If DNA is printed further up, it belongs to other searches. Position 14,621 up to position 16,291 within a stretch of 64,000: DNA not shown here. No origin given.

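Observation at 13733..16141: Three-gene minus-strand module: HicA-domain fusion protein, membrane SNase, and a possible HEPN-like protein. Candidate undescribed toxin or defense module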

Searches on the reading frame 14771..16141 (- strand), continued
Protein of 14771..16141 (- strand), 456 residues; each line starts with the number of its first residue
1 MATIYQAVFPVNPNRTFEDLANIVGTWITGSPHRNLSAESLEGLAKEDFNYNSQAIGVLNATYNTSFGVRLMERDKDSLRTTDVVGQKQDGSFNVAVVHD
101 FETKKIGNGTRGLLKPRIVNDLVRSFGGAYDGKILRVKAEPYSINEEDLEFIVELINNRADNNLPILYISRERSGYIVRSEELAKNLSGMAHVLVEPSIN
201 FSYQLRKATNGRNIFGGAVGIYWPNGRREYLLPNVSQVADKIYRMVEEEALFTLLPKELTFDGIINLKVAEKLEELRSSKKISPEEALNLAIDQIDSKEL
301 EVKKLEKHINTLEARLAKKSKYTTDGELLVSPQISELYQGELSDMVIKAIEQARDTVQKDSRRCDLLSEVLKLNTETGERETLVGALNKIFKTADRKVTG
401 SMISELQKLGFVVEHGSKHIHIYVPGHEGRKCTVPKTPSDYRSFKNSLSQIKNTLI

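Call 39: search_protein_families(library=padloc, alignment_id=A1, max_evalue=0.01)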
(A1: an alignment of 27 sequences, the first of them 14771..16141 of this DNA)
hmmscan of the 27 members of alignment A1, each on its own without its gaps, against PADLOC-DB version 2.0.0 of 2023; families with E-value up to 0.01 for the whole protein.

A. member 1, window:14771-16141:- (456 aa): 4 families
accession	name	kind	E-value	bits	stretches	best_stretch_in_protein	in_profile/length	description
PDLC02910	HicA-like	-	7.1e-10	36.7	1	397-453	7-60/61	-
PDLC04161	HEC-07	-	8.7e-09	32.8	1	13-314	36-361/553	-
PDLC04159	HEC-07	-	3.9e-08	30.4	1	116-225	129-237/531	-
PDLC02747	PbeC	-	0.0015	15.4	1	268-394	384-515/632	PbeC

B. families by the number of members that match (of 27 scanned): 13 families
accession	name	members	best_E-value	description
PDLC04161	HEC-07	27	8.9e-16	-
PDLC02910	HicA-like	22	7.1e-10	-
PDLC04159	HEC-07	19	2.6e-11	-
PDLC04158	HEC-07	3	1.8e-06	-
PDLC03859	LmuB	2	0.0012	-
PDLC00945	Cas4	2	0.0014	"CRISPR-associated protein Cas4, subtype PREFRAN"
PDLC04160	HEC-07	1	0.00059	-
PDLC00252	LmuB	1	0.0013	AAA ATPase domain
PDLC02747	PbeC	1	0.0015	PbeC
PDLC01300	Cas7b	1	0.0024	CAS-I-B; effector_G7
PDLC00648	ZorA3|ZorA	1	0.0026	MotA/ExbB/TolQ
PDLC01963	CARF9--CARF_HEPN_TM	1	0.0056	-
PDLC04537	PDC-M24A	1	0.0094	-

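Call 52: find_related_loci(query=A4, collection=genome_contigs, flank=8000)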
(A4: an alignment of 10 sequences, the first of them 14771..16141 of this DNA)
Query A4 (456 aa) in genome_contigs; peptide patterns used: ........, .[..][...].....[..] (x = any residue, [..] = any of these).
78 stretches matched a pattern; 17 encode a relative of the query (tblastn E <= 1e-3); 17 distinct loci.
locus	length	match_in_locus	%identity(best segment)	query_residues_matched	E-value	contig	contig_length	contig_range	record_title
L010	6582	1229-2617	43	1-456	3e-129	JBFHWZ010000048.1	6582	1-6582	MAG: Candidatus Woesearchaeota archaeon isolate Mix_sand09.2021.07.Z.43 k141_235160_length_6582_cov_17.6594, whole genom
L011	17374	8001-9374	43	1-453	2e-117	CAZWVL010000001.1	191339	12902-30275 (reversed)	MAG TPA_asm: uncultured Methanosarcinales archaeon isolate SRP119689_co1_4 genome assembly, contig: NODE_35_length_19133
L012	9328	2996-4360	42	1-456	2e-113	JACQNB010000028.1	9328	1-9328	MAG: Candidatus Woesearchaeota archaeon isolate NC_groundwater_1244_Ag_S-0.1um_55_21 S_p1_S3_coassembly_k141_642828, who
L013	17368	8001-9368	35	1-447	7e-95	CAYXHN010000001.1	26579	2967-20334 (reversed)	MAG TPA_asm: uncultured Methanosarcinales archaeon isolate SRP141376_co2_415 genome assembly, contig: NODE_3917_length_2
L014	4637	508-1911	30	5-456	7e-60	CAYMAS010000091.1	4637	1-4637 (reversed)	MAG TPA_asm: uncultured Tepidisphaerales bacterium isolate SRP063590_co1_116 genome assembly, contig: NODE_19160_length_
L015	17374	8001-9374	31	9-452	2e-56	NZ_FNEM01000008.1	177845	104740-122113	Ferrimonas sediminum strain DSM 23317, whole genome shotgun sequence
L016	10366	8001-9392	31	5-456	7e-56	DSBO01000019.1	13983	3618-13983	MAG TPA_asm: Thioalkalivibrio sp. isolate SpSt-1174 Ga0129302_1002233, whole genome shotgun sequence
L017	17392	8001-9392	29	5-456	5e-53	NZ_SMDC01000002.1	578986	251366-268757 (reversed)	Marichromatium gracile strain DSM 203 Ga0244650_102, whole genome shotgun sequence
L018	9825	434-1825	29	5-456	5e-53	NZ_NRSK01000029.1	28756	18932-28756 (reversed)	Ectothiorhodospira mobilis strain DSM 237 scaffold0029, whole genome shotgun sequence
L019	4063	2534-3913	27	9-456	9e-46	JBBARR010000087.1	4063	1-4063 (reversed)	MAG: Caulobacteraceae bacterium isolate EUL_224 ctg87-EUL_224, whole genome shotgun sequence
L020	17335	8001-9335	28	9-440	7e-41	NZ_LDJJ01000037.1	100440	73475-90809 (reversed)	Stenotrophomonas terrae strain DSM 18941 contig_37, whole genome shotgun sequence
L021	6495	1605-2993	25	1-451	7e-40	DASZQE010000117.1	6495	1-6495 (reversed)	MAG TPA_asm: Phycisphaerales bacterium isolate SMAG_U5989 k141_248505, whole genome shotgun sequence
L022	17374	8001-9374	31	9-452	9e-57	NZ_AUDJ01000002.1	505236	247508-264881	Ferrimonas kyonanensis DSM 18153 H598DRAFT_scaffold00002.2_C, whole genome shotgun sequence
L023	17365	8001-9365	29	9-451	2e-45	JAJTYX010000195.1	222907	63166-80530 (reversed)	MAG: Gammaproteobacteria bacterium isolate DTUPRO9 195-Genome51, whole genome shotgun sequence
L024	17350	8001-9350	25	16-451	4e-30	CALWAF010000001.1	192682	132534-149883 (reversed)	MAG: uncultured Clostridia bacterium isolate BRZ_BI__bin75 genome assembly, contig: BRZ_BI__NODE_55_length_192682_cov_7.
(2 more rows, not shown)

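Call 57: search_protein_families(library=pfam, alignment_id=A5, max_evalue=0.00001)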
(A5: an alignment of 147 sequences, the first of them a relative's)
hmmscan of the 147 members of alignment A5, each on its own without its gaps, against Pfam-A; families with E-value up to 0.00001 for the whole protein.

A. member 1, L001:1792-2742:- (316 aa): 4 families
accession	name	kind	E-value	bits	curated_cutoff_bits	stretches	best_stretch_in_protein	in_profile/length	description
PF25174.1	Beta-prop_THOC3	-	6.8e-11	42.1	305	1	103-219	53-171/272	THOC3 beta-propeller domain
PF24817.1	WD40_WDHD1_1st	-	1.3e-07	31.5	109.9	0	40-161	27-152/291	WDHD1 first WD40 domain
PF25172.1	Beta-prop_WDR3_2nd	-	3.8e-06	26.8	140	0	224-314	5-96/293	WDR3 second beta-propeller domain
PF23414.1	Beta-prop_EML_2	-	4.5e-06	26.7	90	0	99-165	42-109/266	Echinoderm microtubule-associated protein second beta-propeller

B. families by the number of members that match (of 147 scanned): 137 families (the first 25 are shown)
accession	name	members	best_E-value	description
PF08423.17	Rad51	2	1.9e-82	Rad51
PF00270.35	DEAD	2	4.4e-52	DEAD/DEAH box helicase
PF25137.1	ADH_Fe_C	2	3.2e-46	Fe-containing alcohol dehydrogenase family, C-terminal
PF01546.33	Peptidase_M20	2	1.6e-44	Peptidase family M20/M25/M40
PF00465.25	Fe-ADH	2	5.4e-43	Iron-containing alcohol dehydrogenase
PF00239.26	Resolvase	2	2.3e-38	Resolvase, N terminal domain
PF13481.12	AAA_25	2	1e-28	AAA domain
PF01769.21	MgtE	2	3.9e-20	Divalent cation transporter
PF13495.12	Phage_int_SAM_4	2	5.3e-16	Phage integrase, N-terminal SAM-like domain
PF08279.18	HTH_11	2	5.5e-16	HTH domain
PF00154.27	RecA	2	5.9e-14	recA bacterial DNA recombination protein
PF04851.21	ResIII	2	7.3e-11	Type III restriction enzyme, res subunit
PF01070.24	FMN_dh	2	1.2e-09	FMN-dependent dehydrogenase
PF06745.19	ATPase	2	1.4e-09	KaiC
PF13685.12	Fe-ADH_2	2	1.6e-09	Iron-containing alcohol dehydrogenase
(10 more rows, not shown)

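Call 58: search_protein_families(library=padloc, alignment_id=A5, max_evalue=1e-10)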
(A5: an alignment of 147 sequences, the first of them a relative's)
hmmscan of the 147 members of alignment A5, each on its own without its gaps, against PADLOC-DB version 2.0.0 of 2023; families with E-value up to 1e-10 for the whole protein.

A. member 1, L001:1792-2742:- (316 aa): 0 families

B. families by the number of members that match (of 147 scanned): 54 families (the first 25 are shown)
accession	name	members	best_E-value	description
PDLC03707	HEase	1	5e-138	homing endonuclease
PDLC03657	mREase_IV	1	9e-99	Type IV methyl-directed restriction enzyme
PDLC04344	PDC-M03A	1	3e-98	-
PDLC04347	PDC-M03B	1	1.1e-76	-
PDLC04342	PDC-M03A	1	2e-71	-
PDLC04348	PDC-M03B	1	1.1e-64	-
PDLC04346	PDC-M03B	1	5.6e-57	-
PDLC04341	PDC-M03A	1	5.5e-54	-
PDLC04345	PDC-M03A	1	5.9e-49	-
PDLC04338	PDC-M03A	1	6e-46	-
PDLC04350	PDC-M03B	1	2.6e-43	-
PDLC04337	PDC-M03A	1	5.2e-40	-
PDLC04340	PDC-M03A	1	1.4e-35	-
PDLC03040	REase_I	1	1.2e-33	Type I restriction enzyme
PDLC03048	REase_I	1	1.1e-29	Type I restriction enzyme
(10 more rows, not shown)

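Call 62: fold_search(model_id=the predicted structure, library=viral)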
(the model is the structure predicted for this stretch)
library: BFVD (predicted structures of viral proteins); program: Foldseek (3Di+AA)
matches with E <= 10: 1338; with E <= 0.001: 0
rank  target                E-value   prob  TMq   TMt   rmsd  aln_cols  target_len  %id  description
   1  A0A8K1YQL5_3          2.0e-03  1.00  0.14  0.06   6.1       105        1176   13  Genome polyprotein [Xiangshan flavi-like virus 1]
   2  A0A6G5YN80            2.1e-03  0.99  0.15  0.29   8.6       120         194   12  (no name in the UniProt tables at hand)
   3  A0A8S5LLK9            2.3e-03  0.35  0.10  0.08  22.1       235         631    9  Uncharacterized protein [Siphoviridae sp. ctKcB20]
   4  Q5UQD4                2.9e-03  0.99  0.19  0.27  21.4       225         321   13  Uncharacterized protein R467 [Acanthamoeba polyphaga mimivirus]
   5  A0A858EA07            4.7e-03  0.97  0.14  0.32  17.6       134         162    7  Uncharacterized protein [Listeria phage vB_Liva_VAfA18]
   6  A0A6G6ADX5            7.3e-03  0.87  0.11  0.22  12.6       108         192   14  Uncharacterized protein [Borely moumouvirus]
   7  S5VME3                8.5e-03  0.51  0.10  0.13  17.2       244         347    7  Uncharacterized protein [Pseudomonas phage PaBG]
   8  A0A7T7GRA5            1.1e-02  0.41  0.14  0.18  28.1       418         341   10  (no name in the UniProt tables at hand)
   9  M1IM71                1.1e-02  0.75  0.13  0.31  13.3       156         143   11  (no name in the UniProt tables at hand)
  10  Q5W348                1.3e-02  0.91  0.11  0.36   8.1       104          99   12  Uncharacterized protein [Sulfolobus islandicus rod-shaped virus 1]
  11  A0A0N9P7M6            1.3e-02  0.18  0.12  0.06  31.5       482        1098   13  (no name in the UniProt tables at hand)
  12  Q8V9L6                1.3e-02  0.85  0.12  0.31  10.7       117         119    5  Uncharacterized protein [Sulfolobus islandicus rod-shaped virus 2]
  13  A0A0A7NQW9            1.6e-02  0.57  0.13  0.27  23.1       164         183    9  Uncharacterized protein [Lactobacillus phage LfeInf]
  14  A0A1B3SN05            1.6e-02  0.85  0.10  0.36   8.6       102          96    8  Uncharacterized protein [Sulfolobus islandicus rod-shaped virus 3]
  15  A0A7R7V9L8            1.7e-02  0.23  0.07  0.11  20.2       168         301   13  (no name in the UniProt tables at hand)
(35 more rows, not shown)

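Call 63: list_cluster_members(proteins=[P0034, P0033, P0036, P0138])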
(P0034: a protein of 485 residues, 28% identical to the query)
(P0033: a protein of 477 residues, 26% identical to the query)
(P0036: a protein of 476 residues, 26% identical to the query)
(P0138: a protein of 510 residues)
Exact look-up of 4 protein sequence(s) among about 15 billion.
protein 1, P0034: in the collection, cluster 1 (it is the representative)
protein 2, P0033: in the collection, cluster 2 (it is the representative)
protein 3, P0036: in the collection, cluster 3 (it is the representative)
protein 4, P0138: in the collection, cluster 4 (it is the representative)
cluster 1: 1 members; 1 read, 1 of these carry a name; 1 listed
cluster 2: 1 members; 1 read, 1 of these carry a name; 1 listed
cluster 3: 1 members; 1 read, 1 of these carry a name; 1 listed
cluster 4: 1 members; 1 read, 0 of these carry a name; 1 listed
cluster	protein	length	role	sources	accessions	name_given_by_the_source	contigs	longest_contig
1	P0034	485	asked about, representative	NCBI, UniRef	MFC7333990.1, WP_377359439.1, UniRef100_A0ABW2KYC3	hypothetical protein [Rhodocista pekingensis] | Uncharacterized protein n=1 Tax=Rhodocista pekingensis TaxID=201185 RepID=A0ABW2KYC3_9PROT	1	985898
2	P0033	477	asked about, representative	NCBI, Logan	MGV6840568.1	MAG: hypothetical protein ACWA40_10285 [Planktomarina sp.]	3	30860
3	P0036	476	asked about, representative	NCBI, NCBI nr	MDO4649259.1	MAG: hypothetical protein Q4B26_11480 [Eubacteriales bacterium] | hypothetical protein [Eubacteriales bacterium]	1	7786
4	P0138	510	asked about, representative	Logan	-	-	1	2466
